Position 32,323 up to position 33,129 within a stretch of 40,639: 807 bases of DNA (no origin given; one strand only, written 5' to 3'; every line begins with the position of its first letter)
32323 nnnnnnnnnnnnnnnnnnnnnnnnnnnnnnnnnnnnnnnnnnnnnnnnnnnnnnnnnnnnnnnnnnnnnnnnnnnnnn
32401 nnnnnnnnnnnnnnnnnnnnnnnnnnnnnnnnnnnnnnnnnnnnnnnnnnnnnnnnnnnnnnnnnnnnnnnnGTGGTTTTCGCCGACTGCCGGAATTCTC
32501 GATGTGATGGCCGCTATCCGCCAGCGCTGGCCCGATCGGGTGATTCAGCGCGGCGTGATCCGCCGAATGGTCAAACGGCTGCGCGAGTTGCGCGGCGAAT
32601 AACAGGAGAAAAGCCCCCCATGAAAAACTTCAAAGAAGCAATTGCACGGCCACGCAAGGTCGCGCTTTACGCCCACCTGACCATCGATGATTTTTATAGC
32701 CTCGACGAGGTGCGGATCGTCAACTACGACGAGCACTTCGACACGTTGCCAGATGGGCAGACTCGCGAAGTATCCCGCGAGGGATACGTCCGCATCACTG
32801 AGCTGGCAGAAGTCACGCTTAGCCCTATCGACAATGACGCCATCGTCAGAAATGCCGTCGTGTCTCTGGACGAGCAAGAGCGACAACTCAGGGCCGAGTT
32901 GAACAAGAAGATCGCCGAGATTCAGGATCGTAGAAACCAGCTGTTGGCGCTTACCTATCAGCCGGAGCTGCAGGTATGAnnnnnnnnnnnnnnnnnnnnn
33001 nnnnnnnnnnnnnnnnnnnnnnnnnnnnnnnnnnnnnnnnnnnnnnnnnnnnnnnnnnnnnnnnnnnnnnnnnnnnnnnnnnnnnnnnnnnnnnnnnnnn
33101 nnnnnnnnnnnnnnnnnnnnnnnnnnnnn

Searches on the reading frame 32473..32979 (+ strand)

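Call 80: search_protein_families(library=phrogs, proteins=[window:32473-32979:+], max_evalue=0.001)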
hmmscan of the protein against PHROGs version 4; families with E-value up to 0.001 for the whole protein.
window:32473-32979:+ (168 aa): 1 family
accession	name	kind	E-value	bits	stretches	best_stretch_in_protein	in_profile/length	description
phrog_2479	-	unknown function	0.00077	20.8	0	109-165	44-100/107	-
